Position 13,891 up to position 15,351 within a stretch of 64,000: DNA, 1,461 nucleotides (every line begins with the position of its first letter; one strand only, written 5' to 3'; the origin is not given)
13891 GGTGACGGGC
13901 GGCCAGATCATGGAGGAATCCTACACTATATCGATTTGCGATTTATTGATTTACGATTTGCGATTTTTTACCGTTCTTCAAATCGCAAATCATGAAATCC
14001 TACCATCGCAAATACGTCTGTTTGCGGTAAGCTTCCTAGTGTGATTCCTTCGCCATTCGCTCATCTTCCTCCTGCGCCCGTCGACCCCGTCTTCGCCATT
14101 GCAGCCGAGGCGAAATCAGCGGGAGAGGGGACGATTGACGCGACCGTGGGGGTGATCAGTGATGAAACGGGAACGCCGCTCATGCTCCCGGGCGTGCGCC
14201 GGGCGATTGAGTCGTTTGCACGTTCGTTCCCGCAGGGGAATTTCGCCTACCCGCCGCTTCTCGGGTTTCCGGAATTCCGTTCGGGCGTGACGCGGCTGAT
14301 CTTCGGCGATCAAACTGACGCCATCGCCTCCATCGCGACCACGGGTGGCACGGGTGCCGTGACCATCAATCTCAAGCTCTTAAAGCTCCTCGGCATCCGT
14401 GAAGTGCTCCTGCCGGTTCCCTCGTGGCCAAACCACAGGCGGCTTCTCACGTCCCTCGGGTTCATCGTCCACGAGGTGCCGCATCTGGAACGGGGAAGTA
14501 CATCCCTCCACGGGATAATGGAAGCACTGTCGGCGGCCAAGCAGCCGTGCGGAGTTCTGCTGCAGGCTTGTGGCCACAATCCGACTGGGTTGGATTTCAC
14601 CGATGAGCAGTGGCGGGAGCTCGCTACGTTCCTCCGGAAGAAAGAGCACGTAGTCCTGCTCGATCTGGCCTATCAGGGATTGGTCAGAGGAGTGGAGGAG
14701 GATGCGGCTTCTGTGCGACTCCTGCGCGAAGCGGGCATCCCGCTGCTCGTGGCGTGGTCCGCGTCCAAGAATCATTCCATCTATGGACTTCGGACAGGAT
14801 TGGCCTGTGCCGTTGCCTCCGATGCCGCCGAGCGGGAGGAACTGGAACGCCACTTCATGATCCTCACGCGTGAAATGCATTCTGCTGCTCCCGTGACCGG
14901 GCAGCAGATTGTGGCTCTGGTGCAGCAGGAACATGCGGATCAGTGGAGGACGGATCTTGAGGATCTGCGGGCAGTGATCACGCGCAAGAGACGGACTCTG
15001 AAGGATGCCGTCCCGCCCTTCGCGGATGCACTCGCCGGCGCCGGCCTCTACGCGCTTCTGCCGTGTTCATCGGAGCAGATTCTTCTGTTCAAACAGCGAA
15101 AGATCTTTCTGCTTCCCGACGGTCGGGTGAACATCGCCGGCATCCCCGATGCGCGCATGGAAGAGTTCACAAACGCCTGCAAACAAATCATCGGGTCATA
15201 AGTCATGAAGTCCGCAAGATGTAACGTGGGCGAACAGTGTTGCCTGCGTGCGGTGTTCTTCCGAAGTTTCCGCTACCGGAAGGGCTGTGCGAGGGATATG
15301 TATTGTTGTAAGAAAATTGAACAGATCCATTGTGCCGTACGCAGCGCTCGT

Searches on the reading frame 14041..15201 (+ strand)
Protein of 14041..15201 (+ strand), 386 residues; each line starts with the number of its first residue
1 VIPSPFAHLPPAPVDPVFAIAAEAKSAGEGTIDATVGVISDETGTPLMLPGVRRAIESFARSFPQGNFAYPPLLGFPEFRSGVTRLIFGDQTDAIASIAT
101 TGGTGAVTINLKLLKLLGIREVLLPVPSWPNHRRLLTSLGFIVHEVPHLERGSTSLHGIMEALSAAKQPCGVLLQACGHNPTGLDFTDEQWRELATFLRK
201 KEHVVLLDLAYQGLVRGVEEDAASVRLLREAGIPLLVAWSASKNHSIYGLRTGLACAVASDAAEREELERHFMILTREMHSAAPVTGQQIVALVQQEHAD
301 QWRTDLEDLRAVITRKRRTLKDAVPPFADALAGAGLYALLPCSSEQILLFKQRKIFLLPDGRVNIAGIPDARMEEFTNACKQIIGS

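Call 81: list_cluster_members(proteins=[window:14041-15201:+, window:27091-27879:+, window:20606-22870:-, window:22880-24433:-, window:17805-18935:-])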
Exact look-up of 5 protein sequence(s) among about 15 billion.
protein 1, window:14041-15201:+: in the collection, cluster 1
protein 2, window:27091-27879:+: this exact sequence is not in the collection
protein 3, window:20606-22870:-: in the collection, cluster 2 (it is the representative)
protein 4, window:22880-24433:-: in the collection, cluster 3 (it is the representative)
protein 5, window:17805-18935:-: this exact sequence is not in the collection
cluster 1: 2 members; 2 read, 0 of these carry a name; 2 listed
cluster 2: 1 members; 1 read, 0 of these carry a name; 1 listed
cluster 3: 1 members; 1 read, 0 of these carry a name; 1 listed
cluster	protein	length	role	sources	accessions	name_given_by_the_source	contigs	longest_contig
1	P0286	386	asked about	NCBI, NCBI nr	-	-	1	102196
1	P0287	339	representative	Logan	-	-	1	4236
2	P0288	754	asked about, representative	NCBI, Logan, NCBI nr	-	-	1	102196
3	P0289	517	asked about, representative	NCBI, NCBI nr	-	-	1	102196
